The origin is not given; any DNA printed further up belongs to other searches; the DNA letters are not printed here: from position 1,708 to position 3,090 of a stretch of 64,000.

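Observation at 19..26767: AT-rich 27-kb glycan locus with an unusual tailoring-enzyme set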

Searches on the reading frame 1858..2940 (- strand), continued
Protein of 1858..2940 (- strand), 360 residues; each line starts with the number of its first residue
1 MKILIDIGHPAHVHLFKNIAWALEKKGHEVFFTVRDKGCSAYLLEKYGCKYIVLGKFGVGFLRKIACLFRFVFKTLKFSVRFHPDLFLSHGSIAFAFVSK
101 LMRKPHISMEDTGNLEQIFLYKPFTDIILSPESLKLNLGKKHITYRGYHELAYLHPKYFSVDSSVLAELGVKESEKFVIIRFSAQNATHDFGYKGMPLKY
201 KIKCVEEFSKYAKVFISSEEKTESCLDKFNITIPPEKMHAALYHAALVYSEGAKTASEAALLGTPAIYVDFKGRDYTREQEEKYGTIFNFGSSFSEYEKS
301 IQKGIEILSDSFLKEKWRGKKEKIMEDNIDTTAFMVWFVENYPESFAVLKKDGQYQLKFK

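Call 74: search_protein_families(library=ncbifam, proteins=[L088:4971-5978:+, L086:7486-8490:+, L088:2733-4169:+, L088:7124-8686:+, L088:8683-9555:+, L088:9615-10649:+, L088:10607-11869:+, L088:11955-12959:+], max_evalue=0.0001)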
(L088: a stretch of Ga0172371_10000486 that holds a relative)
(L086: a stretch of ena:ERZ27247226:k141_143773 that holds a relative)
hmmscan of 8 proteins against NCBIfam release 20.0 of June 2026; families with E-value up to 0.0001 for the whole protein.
L088:4971-5978:+ (335 aa): 2 families
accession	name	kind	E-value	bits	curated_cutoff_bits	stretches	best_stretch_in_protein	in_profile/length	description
TIGR03019.1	pepcterm_femAB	equivalog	2e-20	73.1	260.35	1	14-305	2-276/330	FemAB family XrtA/PEP-CTERM system-associated protein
NF047883.1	UAcmpLyAlTFemX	equivalog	2.4e-10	40.2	500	1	153-303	162-311/337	UDP-N-acetylmuramoylpentapeptide-lysine N(6)-alanyltransferase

L086:7486-8490:+ (334 aa): 2 families
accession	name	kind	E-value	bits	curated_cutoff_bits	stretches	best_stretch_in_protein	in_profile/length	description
TIGR03019.1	pepcterm_femAB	equivalog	5.9e-14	51.8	260.35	1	15-304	2-277/330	FemAB family XrtA/PEP-CTERM system-associated protein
NF047883.1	UAcmpLyAlTFemX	equivalog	7.7e-09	35.3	500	1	12-301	11-311/337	UDP-N-acetylmuramoylpentapeptide-lysine N(6)-alanyltransferase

L088:2733-4169:+ (478 aa): 23 families
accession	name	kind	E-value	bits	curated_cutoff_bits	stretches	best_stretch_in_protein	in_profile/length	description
TIGR03471.1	HpnJ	equivalog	1.6e-34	119.6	577.6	1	87-439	84-417/472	hopanoid biosynthesis associated radical SAM protein HpnJ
TIGR04013.1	B12_SAM_MJ_1487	hypoth_equivalog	1.8e-30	106.1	251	1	60-407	31-357/382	TIGR04013 family B12-binding domain/radical SAM domain-containing protein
TIGR02026.1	BchE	equivalog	1.4e-28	100.1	481.35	1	58-414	50-394/497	magnesium-protoporphyrin IX monomethyl ester anaerobic oxidative cyclase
NF050148.1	rSAM_ApyD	equivalog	1.9e-27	96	750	1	67-352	70-345/645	RiPP biosynthesis radical SAM protein ApyD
TIGR04479.1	bcpD_PhpK_rSAM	subfamily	6.3e-25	87.5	600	1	31-353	72-389/504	PhpK family radical SAM P-methyltransferase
TIGR04072.2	rSAM_ladder_B12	equivalog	2.6e-21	75.8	360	1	208-353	186-329/443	lipid biosynthesis B12-binding/radical SAM protein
NF038361.1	rSAM_Sden_1168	equivalog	3e-21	75.6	575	1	79-442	146-508/560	Sden_1168 family B12-binding radical SAM P-methyltransferase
TIGR04014.1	B12_SAM_MJ_0865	equivalog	1.3e-19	70.3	360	1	104-359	72-322/434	methyl-coenzyme M reductase glutamine C-methyltransferase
TIGR04367.1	HpnR_B12_rSAM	equivalog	5.3e-18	64.8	650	1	45-358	35-338/490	hopanoid C-3 methylase HpnR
TIGR03975.1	rSAM_ocin_1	subfamily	2.5e-16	59.3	281.85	1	60-347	117-404/606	RiPP maturation radical SAM C-methyltransferase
TIGR04295.1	B12_rSAM_oligo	hypoth_equivalog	1e-15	57.4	400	1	102-330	103-318/422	TIGR04295 family B12-binding domain-containing radical SAM protein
TIGR04385.1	B12_rSAM_cofa1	equivalog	1.7e-14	53.9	450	1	78-356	78-346/438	B12 lower ligand biosynthesis radical SAM protein BzaD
NF033712.0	B12_rSAM_KedN5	subfamily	7.5e-14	50.9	700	1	69-218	60-211/624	KedN5 family methylcobalamin-dependent radical SAM C-methyltransferase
TIGR04190.1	B12_SAM_Ta0216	equivalog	1.8e-13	50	500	1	65-406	73-425/554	TIGR04190 family B12-binding domain/radical SAM domain protein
NF040542.1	rSAM_RCCLKC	equivalog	1.6e-12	47.4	450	1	85-365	63-343/423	arsinothricin biosynthesis radical SAM protein ArsL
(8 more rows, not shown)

L088:7124-8686:+ (520 aa): 0 families

L088:8683-9555:+ (290 aa): 13 families
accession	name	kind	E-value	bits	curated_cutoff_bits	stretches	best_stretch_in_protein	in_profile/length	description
NF008977.0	PRK12324.1-2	equivalog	2.6e-78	263.4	234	1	4-288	5-289/297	decaprenyl-phosphate phosphoribosyltransferase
NF008978.0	PRK12324.1-4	equivalog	1.9e-55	188.1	207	1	6-288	37-321/322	decaprenyl-phosphate phosphoribosyltransferase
NF006088.0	PRK08238.1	equivalog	5.4e-51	173.7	351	1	3-284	194-478/482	UbiA family prenyltransferase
NF008976.0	PRK12324.1-1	equivalog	4.1e-44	151.2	474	1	5-288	22-305/306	decaprenyl-phosphate phosphoribosyltransferase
NF009523.0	PRK12884.1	equivalog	2e-15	56.8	269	1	18-171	22-168/279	prenyltransferase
TIGR01473.1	cyoE_ctaB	equivalog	9.4e-10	38.7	210.3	1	42-137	41-138/281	heme o synthase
NF035940.1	prenyl_rel_EboC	equivalog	4e-09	36.3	250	1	49-166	53-168/292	UbiA-like protein EboC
NF009521.0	PRK12882.1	equivalog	8e-09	35.1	296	1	38-167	41-170/280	geranylgeranylglycerol-phosphate geranylgeranyltransferase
NF003349.0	PRK04375.1-2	equivalog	4.2e-08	32.8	246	1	40-131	63-156/318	heme o synthase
NF005742.0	PRK07566.1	equivalog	6.4e-08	32.1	313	1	42-166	72-198/315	chlorophyll synthase ChlG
TIGR01474.1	ubiA_proteo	equivalog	7e-07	29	275.45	1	47-161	52-165/282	4-hydroxybenzoate octaprenyltransferase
NF009522.0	PRK12883.1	equivalog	9.4e-07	28.6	353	1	32-147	33-146/279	geranylgeranylglycerol-phosphate geranylgeranyltransferase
TIGR01475.1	ubiA_other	subfamily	6.7e-05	22.5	180.8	0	20-173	17-175/282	UbiA-like polyprenyltransferase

L088:9615-10649:+ (344 aa): 27 families (the best 25 are shown)
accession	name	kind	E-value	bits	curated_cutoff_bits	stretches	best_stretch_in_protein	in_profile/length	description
TIGR03466.1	HpnA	hypoth_equivalog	4.6e-28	98.1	367.65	1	3-166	3-173/327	hopanoid-associated sugar epimerase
TIGR01179.1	galE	equivalog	5e-25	88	262.3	1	3-151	2-162/332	UDP-glucose 4-epimerase GalE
TIGR01181.1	dTDP_gluc_dehyt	equivalog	3.9e-24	85.3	365.1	1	3-319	2-316/321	dTDP-glucose 4,6-dehydratase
TIGR04180.1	EDH_00030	hypoth_equivalog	1.1e-21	77.2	475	1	5-237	3-250/297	NAD-dependent 4,6-dehydratase LegB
NF042422.1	oxyalk_red_OleD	equivalog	3e-18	66.3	580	1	1-204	1-208/329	2-alkyl-3-oxoalkanoate reductase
TIGR01746.1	Thioester-redct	subfamily_domain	6.5e-18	65.1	213.35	1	57-241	82-279/371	thioester reductase domain-containing protein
NF042423.1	oxyalk_red_Shew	equivalog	1.7e-16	60.2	580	1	3-165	11-176/331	2-alkyl-3-oxoalkanoate reductase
TIGR02197.1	heptose_epim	equivalog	4.1e-16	59.1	274.6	1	4-146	2-150/316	ADP-glyceromanno-heptose 6-epimerase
NF043036.1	ErythonDh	equivalog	1.1e-15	57.7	325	1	1-154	1-169/321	D-erythronate dehydrogenase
TIGR01777.1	yfcH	hypoth_equivalog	6.4e-15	55.5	207.35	1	4-261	2-258/292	TIGR01777 family oxidoreductase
NF007956.0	PRK10675.1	subfamily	1.6e-13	50.5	394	1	1-148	1-163/338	UDP-glucose 4-epimerase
NF050030.1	thlkprotThyD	equivalog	3e-12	46.3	400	1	1-260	1-266/305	thylakoid membrane protein ThyD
TIGR02622.1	CDP_4_6_dhtase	equivalog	3.5e-12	46.1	278.45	1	43-170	55-198/352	CDP-glucose 4,6-dehydratase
NF004520.0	PRK05865.1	equivalog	3.6e-12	45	1509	1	1-138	1-106/854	sugar epimerase family protein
NF047922.1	GDPFucSynFcl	equivalog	5.4e-12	45.8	500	0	4-150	6-150/308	GDP-L-fucose synthase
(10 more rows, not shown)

L088:10607-11869:+ (420 aa): 1 family
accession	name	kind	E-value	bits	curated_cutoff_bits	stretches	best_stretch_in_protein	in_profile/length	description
TIGR03663.1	TIGR03663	subfamily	1.4e-05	24.4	126.25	1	92-303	61-274/435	flippase activity-associated protein Agl23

L088:11955-12959:+ (334 aa): 9 families
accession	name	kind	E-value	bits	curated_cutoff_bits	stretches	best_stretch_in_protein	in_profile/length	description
NF040723.1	UDP-GlcNAcDh_Arch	equivalog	1.4e-58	198.8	450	1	3-324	2-301/302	UDP-N-acetylglucosamine 3-dehydrogenase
TIGR04380.1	myo_inos_iolG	equivalog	1.8e-35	122.4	355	2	1-242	1-254/330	inositol 2-dehydrogenase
NF008607.0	PRK11579.1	subfamily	1e-24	87.2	330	1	4-210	7-220/346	oxidoreductase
NF007574.0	PRK10206.1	equivalog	3.6e-22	78.9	352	1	29-247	32-254/345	oxidoreductase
NF041392.1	XylDh_Gfo6_Halo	equivalog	3.3e-21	75.5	350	1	2-332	17-350/350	D-xylose 1-dehydrogenase Gfo6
NF052479.1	LevoglcsnDh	equivalog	1.6e-17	63.3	650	1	29-148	39-158/386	levoglucosan dehydrogenase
NF052679.1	InsChiInosDhIolG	equivalog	6.8e-15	54.9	540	1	4-179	5-185/343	bifunctional inositol 2-dehydrogenase/D-chiro-inositol 1-dehydrogenase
NF058561.1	BT_2158_fam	equivalog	9.5e-15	54.1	750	1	2-149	36-182/487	glycoside 3-dehydrogenase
NF058563.1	BT_2159_fam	equivalog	6.5e-14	51.7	650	1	2-152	1-151/350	disaccharide 3-dehydrogenase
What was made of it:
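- A WbpB-like gene is present in L088 (call 74).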

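Call 75: search_protein_families(library=pfam, proteins=[L088:4971-5978:+, L086:7486-8490:+, L088:2733-4169:+, L088:7124-8686:+, L088:8683-9555:+, L088:9615-10649:+, L088:10607-11869:+, L088:11955-12959:+], max_evalue=0.0001)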
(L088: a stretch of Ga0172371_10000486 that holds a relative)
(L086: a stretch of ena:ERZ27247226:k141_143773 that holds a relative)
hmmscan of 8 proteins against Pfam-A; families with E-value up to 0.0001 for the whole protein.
L088:4971-5978:+ (335 aa): 2 families
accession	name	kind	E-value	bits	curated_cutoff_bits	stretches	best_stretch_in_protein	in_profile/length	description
PF02388.22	FemAB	-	3.2e-18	66.2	24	1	235-330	310-406/406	FemAB family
PF13480.13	Acetyltransf_6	-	1.1e-14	55.3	22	1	163-289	4-139/143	Acetyltransferase (GNAT) domain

L086:7486-8490:+ (334 aa): 2 families
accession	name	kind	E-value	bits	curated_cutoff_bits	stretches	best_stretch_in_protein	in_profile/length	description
PF02388.22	FemAB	-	1.4e-15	57.5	24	1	240-322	316-400/406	FemAB family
PF13480.13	Acetyltransf_6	-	1.2e-10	42.1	22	1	161-287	7-139/143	Acetyltransferase (GNAT) domain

L088:2733-4169:+ (478 aa): 2 families
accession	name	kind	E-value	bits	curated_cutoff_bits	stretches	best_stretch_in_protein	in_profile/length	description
PF04055.27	Radical_SAM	-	4.4e-22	79.4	29.5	1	205-355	1-152/166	Radical SAM superfamily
PF02310.24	B12-binding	-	7.5e-16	58.5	32.1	1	30-137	13-120/121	B12 binding domain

L088:7124-8686:+ (520 aa): 0 families

L088:8683-9555:+ (290 aa): 1 family
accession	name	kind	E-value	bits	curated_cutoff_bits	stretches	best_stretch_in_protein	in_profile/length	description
PF01040.23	UbiA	-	8.1e-24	84.7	34.2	1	41-256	25-236/250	UbiA prenyltransferase family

L088:9615-10649:+ (344 aa): 7 families
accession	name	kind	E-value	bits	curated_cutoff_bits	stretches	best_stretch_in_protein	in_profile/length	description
PF01370.27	Epimerase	-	7.2e-42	143.9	20.9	1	5-225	3-240/240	NAD dependent epimerase/dehydratase family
PF01073.25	3Beta_HSD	-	6e-27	94.8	22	1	4-209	1-227/280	3-beta hydroxysteroid dehydrogenase/isomerase family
PF16363.11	GDP_Man_Dehyd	-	1.8e-23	84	27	1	5-305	2-327/332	GDP-mannose 4,6 dehydratase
PF07993.18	NAD_binding_4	-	1.4e-17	64.1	20.1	1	54-173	79-217/258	Male sterility protein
PF13460.12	NAD_binding_10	-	6e-14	52.8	27.2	1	7-163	1-146/184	NAD(P)H-binding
PF04321.23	RmlD_sub_bind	-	1.9e-12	47.3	27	1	1-155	1-146/287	RmlD substrate binding domain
PF02719.21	Polysacc_synt_2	-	1.5e-11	44.5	20.2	1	4-110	2-128/293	Polysaccharide biosynthesis protein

L088:10607-11869:+ (420 aa): 1 family
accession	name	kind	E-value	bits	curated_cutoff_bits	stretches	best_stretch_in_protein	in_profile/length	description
PF13231.12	PMT_2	-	2.1e-05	25.3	26.1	1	86-238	6-159/160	Dolichyl-phosphate-mannose-protein mannosyltransferase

L088:11955-12959:+ (334 aa): 3 families
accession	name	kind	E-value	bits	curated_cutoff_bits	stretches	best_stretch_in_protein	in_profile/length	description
PF01408.29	GFO_IDH_MocA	-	5.1e-25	88.9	24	1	2-121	1-120/120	Oxidoreductase family, NAD-binding Rossmann fold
PF22725.1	GFO_IDH_MocA_C3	-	1.8e-16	60.7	27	1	130-237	2-122/124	GFO/IDH/MocA C-terminal domain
PF02894.22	GFO_IDH_MocA_C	-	2.2e-16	60.8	22.9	1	133-332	1-218/218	Oxidoreductase family, C-terminal alpha/beta domain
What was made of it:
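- On Wbp/Vim linking-sugar pathway: FemAB is present in the equivalent slot of L086 and L088 (calls 74, 75).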

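Call 76: predict_structure(alignment_id=A6)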
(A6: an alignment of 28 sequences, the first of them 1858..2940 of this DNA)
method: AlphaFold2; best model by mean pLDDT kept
length: 360 residues; sequences in the alignment: 28
mean_pLDDT: 92.3   pTM: 0.91
mean pLDDT of the five models: 92.3, 91.7, 91.1, 90.6, 90.2
residues with pLDDT >= 90: 285; 70-90: 60; 50-70: 8; < 50: 7
segments of 3 or more residues with pLDDT < 50: 185-191
pLDDT, mean of each block of 10 residues (from residue 1): 95 96 98 89 96 82 81 96 98 95 98 87 97 94 97 97 96 94 58 75 97 89 89 94 97 94 95 86 96 92 97 89 97 98 98 96
secondary structure, 60 per line:
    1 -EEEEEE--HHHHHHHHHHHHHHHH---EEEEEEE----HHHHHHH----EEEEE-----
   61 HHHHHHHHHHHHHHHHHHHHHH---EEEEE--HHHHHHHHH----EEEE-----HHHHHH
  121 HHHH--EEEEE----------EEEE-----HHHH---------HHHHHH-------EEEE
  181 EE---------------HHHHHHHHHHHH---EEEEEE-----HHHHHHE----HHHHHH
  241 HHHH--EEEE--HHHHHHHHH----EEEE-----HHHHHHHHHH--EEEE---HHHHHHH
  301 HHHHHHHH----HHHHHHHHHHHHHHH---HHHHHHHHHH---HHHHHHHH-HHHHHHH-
elements in order: E2-7 H10-25 E29-35 H40-46 E51-55 H61-82 E86-90 H93-101 E106-109 H115-124 E127-131 E142-145 H151-154 H164-169 E177-182 H198-209 E213-218 H224-229 H235-244 E247-250 H253-261 E266-269 H275-284 E287-290 H294-308 H313-327 H331-340 H344-351 H353-359
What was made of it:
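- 1858..2940 (-): DUF354 protein with a GT-B fold, either a glycosyltransferase or a 2-epimerase-like enzyme. It is the anchor gene of the conserved cassette. AF2 model pLDDT 92 (call 76).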

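Call 78: fold_search(model_id=the predicted structure, library=pdb)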
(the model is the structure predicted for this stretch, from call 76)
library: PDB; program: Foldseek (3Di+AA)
matches with E <= 10: 1583; with E <= 0.001: 333
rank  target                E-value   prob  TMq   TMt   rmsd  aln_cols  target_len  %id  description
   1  3ot5_C                1.6e-13  1.00  0.67  0.64   4.2       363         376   14  2.2 Angstrom Resolution Crystal Structure of putative UDP-N-acetylglucosamine 2-epimerase from Listeria monocytogenes (released 2010-09-22)
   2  4ldp_B                2.1e-13  1.00  0.60  0.59   6.4       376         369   14  Spinosyn Forosaminyltransferase SpnP (released 2014-12-24)
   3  2p6p_B                2.8e-13  1.00  0.62  0.60   6.5       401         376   13  X-ray crystal structure of C-C bond-forming dTDP-D-Olivose-transferase UrdGT2 (released 2007-08-07)
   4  3ot5_B                3.1e-13  1.00  0.66  0.63   4.4       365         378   15  2.2 Angstrom Resolution Crystal Structure of putative UDP-N-acetylglucosamine 2-epimerase from Listeria monocytogenes (released 2010-09-22)
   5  3uyk_B                3.9e-13  1.00  0.63  0.62   6.9       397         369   15  Spinosyn Rhamnosyltransferase SpnG complexed with spinosyn aglycone (released 2012-02-15)
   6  4m60                  4.7e-13  1.00  0.57  0.55   6.3       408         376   13  Crystal structure of macrolide glycosyltransferases OleD (released 2013-09-04)
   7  2iyf_B                7.1e-13  1.00  0.50  0.47   8.0       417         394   12  The crystal structure of macrolide glycosyltransferases: A blueprint for antibiotic engineering (released 2007-03-27)
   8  1f6d_A                8.9e-13  1.00  0.70  0.67   4.6       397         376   15  THE STRUCTURE OF UDP-N-ACETYLGLUCOSAMINE 2-EPIMERASE FROM E. COLI. (released 2000-12-13)
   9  3wad_B                8.9e-13  1.00  0.59  0.54   7.8       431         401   12  Crystal structure of glycosyltransferase VinC involved in the biosynthesis of vicenistatin (released 2014-06-04)
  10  4rih_A                1.0e-12  1.00  0.61  0.59   6.6       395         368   14  Chimeric Glycosyltransferase LanGT2S8Ac, carbasugar substrate complex (released 2015-01-28)
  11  4fzr                  1.1e-12  1.00  0.60  0.62   6.4       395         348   13  Crystal Structure of SsfS6, Streptomyces sp. SF2575 glycosyltransferase (released 2012-07-25)
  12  3uyl_B                1.2e-12  1.00  0.62  0.61   7.0       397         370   14  Spinosyn Rhamnosyltransferase SpnG complexed with thymidine diphosphate (released 2012-02-15)
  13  4rii_B                1.3e-12  1.00  0.58  0.59   6.7       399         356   14  Chimeric Glycosyltransferase LanGT2S8Ac, TDP complex (released 2015-01-28)
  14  3uyk_A                1.3e-12  1.00  0.63  0.61   6.5       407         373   14  Spinosyn Rhamnosyltransferase SpnG complexed with spinosyn aglycone (released 2012-02-15)
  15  4rif_A                1.3e-12  1.00  0.63  0.62   6.3       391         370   14  Landomycin Glycosyltransferase LanGT2, carbasugar substrate complex (released 2015-01-28)
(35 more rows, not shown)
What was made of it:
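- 1858..2940 (-): Foldseek: UDP-GlcNAc 2-epimerases TM 0.67-0.70 and GT1-type glycosyltransferases TM about 0.6 (call 78).
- The fold search cannot say whether DUF354 is a glycosyltransferase or a 2-epimerase-like enzyme (call 78).
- Tried and rejected: The fold search cannot decide whether DUF354 is a glycosyltransferase or a 2-epimerase-like enzyme (call 78).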
